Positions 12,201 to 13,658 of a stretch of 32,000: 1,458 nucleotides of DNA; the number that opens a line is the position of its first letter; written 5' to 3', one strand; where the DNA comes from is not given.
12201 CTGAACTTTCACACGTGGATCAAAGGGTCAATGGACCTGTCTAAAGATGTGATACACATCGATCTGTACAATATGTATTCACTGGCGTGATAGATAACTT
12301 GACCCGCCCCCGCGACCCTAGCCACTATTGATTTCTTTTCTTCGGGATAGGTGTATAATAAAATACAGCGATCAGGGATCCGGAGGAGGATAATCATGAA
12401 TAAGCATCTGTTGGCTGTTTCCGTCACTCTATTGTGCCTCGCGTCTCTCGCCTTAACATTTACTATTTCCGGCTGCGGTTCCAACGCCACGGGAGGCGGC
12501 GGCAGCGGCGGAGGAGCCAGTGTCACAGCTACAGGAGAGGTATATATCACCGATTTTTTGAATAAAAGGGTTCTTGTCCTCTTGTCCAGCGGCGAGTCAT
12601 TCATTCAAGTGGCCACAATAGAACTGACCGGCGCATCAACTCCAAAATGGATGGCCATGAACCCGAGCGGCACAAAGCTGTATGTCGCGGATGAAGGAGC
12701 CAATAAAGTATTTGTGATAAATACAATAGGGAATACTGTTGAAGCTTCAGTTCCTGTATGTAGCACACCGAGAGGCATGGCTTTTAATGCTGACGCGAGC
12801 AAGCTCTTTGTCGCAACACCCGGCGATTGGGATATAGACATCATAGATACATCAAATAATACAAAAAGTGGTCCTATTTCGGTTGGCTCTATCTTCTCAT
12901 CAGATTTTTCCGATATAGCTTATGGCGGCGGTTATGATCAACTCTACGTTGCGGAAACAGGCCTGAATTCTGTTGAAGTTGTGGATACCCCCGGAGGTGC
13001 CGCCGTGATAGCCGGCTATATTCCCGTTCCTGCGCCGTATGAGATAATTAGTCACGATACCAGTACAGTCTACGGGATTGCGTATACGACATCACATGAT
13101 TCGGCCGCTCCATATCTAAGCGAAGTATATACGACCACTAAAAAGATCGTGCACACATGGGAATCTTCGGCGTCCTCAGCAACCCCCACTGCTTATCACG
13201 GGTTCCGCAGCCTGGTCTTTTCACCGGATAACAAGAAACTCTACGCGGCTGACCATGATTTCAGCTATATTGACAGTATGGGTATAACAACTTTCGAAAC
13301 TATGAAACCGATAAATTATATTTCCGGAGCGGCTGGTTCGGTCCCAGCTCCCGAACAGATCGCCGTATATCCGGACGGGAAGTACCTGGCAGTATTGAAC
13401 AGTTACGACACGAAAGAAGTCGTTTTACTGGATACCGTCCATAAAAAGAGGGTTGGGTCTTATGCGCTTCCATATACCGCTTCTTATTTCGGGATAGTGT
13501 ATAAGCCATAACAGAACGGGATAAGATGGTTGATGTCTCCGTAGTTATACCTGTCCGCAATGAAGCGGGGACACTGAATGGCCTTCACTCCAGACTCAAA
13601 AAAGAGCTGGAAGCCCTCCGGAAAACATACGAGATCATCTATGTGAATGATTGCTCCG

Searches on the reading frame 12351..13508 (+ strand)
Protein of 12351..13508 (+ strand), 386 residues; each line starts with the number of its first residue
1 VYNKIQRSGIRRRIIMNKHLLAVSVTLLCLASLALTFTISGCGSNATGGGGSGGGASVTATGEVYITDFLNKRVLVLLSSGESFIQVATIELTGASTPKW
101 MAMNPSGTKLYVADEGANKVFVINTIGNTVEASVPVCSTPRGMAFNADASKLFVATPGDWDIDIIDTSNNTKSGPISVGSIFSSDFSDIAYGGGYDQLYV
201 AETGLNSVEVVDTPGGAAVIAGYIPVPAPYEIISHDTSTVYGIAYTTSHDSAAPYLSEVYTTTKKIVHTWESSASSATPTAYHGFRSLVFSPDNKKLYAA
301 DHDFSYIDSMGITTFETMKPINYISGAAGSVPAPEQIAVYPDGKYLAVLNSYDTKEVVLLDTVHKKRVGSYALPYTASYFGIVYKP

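Call 17: search_protein_families(library=pfam, proteins=[window:12351-13508:+], max_evalue=0.01)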
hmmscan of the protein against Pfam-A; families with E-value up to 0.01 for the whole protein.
window:12351-13508:+ (386 aa): 2 families
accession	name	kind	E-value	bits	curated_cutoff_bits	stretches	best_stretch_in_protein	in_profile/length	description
PF10282.15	Lactonase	-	0.00021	21.1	21.7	0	85-125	180-220/344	Lactonase, 7-bladed beta-propeller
PF01436.27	NHL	-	0.00071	19.9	20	0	55-76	6-27/28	NHL repeat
